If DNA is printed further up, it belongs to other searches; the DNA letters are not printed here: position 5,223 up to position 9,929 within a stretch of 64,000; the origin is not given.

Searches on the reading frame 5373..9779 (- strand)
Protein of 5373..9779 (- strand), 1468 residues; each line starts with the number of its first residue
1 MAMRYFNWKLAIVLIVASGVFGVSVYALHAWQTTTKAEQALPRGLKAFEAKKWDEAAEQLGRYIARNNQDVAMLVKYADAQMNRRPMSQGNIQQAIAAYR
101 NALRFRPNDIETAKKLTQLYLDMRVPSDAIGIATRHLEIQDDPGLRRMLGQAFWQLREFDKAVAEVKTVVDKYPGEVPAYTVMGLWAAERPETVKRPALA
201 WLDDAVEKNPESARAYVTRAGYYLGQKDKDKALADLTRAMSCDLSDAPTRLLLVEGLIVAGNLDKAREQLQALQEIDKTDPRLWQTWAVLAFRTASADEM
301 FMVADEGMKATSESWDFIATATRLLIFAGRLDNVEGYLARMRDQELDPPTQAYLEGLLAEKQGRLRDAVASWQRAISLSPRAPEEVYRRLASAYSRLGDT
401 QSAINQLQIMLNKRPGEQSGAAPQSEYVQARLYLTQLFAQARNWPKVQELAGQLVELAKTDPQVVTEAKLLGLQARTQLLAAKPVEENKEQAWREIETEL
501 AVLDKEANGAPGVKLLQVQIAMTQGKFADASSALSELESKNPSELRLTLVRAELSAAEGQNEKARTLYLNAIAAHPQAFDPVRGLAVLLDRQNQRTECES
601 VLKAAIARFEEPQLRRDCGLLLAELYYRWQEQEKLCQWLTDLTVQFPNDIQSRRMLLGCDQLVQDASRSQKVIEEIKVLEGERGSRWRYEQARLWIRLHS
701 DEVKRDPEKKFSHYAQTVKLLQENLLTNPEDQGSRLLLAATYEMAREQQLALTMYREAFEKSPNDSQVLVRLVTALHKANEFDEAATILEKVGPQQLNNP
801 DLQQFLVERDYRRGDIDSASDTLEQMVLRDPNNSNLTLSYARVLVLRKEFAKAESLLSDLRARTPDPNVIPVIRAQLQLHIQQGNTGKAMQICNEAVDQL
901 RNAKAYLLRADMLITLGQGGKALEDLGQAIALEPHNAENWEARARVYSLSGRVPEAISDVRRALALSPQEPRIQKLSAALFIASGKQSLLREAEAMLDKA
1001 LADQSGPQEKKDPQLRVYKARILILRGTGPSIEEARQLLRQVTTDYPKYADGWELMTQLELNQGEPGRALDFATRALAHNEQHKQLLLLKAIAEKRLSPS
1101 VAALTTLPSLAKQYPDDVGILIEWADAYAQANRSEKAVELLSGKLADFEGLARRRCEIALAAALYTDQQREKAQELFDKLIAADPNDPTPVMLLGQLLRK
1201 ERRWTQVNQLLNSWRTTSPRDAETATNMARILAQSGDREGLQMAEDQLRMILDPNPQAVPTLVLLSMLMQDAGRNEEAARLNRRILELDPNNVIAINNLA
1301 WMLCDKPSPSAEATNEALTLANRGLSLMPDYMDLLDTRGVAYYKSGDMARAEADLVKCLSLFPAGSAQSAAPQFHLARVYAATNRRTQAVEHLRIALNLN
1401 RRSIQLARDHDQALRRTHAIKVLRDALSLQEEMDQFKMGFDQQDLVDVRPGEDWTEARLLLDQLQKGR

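Call 9: search_protein_families(library=pfam, proteins=[window:5373-9779:-], max_evalue=0.001)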
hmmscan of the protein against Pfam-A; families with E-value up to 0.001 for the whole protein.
window:5373-9779:- (1468 aa): 26 families (the best 25 are shown)
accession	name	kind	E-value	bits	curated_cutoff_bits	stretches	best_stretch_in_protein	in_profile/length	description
PF14559.12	TPR_19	-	4.7e-68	225.9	25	4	751-805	10-64/68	Tetratricopeptide repeat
PF13428.12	TPR_14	-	1.2e-54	177.5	23.5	0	1158-1197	5-44/44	Tetratricopeptide repeat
PF07719.23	TPR_2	-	5.2e-44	145.2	27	0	937-969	1-33/34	Tetratricopeptide repeat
PF13432.12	TPR_16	-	6.5e-39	132.4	32.7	3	516-578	2-64/65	Tetratricopeptide repeat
PF23914.1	TPR_CcmH_CycH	-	4.4e-28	98.5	42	3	929-1004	42-117/158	Cytochrome c-type biogenesis protein H TPR domain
PF13431.12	TPR_17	-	9.7e-28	94.5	24.4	0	928-957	4-33/34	Tetratricopeptide repeat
PF13181.12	TPR_8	-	1.7e-26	90.5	25.7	0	1338-1363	7-32/34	Tetratricopeptide repeat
PF00515.34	TPR_1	-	8.7e-25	85.9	27.8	0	87-109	12-34/34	Tetratricopeptide repeat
PF13414.12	TPR_11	-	1.1e-23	83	26.8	1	88-112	6-30/42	TPR repeat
PF13429.12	TPR_15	-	2.5e-20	73.5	26.2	1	879-997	86-206/280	Tetratricopeptide repeat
PF12895.13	ANAPC3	-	3.2e-19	69.4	27.2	0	1171-1229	6-63/82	Anaphase-promoting complex, cyclosome, subunit 3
PF13371.12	TPR_9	-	6e-18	65.1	35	3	359-432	5-72/73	Tetratricopeptide repeat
PF25062.1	ARM_TT21_N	-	1.4e-17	64.6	40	0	946-1130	36-214/222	Tetratricopeptide repeat protein 21 N-terminal ARM repeat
PF13424.12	TPR_12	-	3.8e-16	59.5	30.1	0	1337-1400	8-75/77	Tetratricopeptide repeat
PF24575.1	TPR_Slam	-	6.5e-15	55.9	35.2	0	46-108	21-79/104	Surface lipoprotein assembly modifier, N-terminal TPR repeats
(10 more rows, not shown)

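Call 11: search_protein_families(library=ncbifam, proteins=[window:5373-9779:-], max_evalue=0.001)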
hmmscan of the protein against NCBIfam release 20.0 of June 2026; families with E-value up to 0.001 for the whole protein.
window:5373-9779:- (1468 aa): 27 families (the best 25 are shown)
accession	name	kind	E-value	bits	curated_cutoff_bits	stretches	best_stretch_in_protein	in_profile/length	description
TIGR02917.1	PEP_TPR_lipo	equivalog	1.3e-89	301.3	312.2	5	1053-1395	570-896/899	XrtA/PEP-CTERM system TPR-repeat protein PrsT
NF040959.1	MamA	equivalog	2.2e-49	167.7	200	6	713-833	52-172/204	magnetosome protein MamA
TIGR02521.1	type_IV_pilW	equivalog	6.1e-39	133.9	154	4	894-1098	22-217/234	type IV pilus biogenesis/stability protein PilW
NF008757.0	PRK11788.1-5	equivalog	7.5e-23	81.3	363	1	34-239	137-343/388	lipopolysaccharide assembly protein LapB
NF052415.1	T3SS_chap_SctY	equivalog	7.8e-22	77.8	70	0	878-965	14-105/106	type III secretion apparatus assembly chaperone SctY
TIGR02552.1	LcrH_SycD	equivalog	9.2e-22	77.2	104.8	0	521-612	28-119/136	SycD/LcrH family type III secretion system chaperone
NF033920.0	C39_PA2778_fam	equivalog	1.7e-21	76.8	150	0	1161-1240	163-242/255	PA2778 family cysteine peptidase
NF047558.1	TPR_END_plus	domain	2.9e-18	65.6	32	0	1374-1408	3-37/56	TPR end-of-group domain-containing protein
NF052400.1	M48_BAM_BepA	equivalog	2.3e-17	62.9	570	2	741-870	281-411/483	beta-barrel assembly-enhancing protease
TIGR03939.1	PGA_TPR_OMP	equivalog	2.6e-16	59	366.65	1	746-897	324-490/800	poly-beta-1,6 N-acetyl-D-glucosamine export porin PgaA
TIGR02795.1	tol_pal_ybgF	equivalog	4.4e-14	53.1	90.1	0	352-421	42-113/119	tol-pal system protein YbgF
NF008755.0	PRK11788.1-3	equivalog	8.4e-14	51.7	430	0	904-1148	38-279/388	lipopolysaccharide assembly protein LapB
NF033762.1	social_mot_Tgl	equivalog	1.5e-13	50.7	225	1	90-222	80-212/252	social motility TPR repeat lipoprotein Tgl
NF008520.0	PRK11447.1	equivalog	7.3e-13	47.2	858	0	205-282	595-672/1157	cellulose synthase complex outer membrane protein BcsC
NF033758.1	gliding_GltE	equivalog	1e-11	44.5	225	1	88-241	166-318/411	adventurous gliding motility TPR repeat lipoprotein GltE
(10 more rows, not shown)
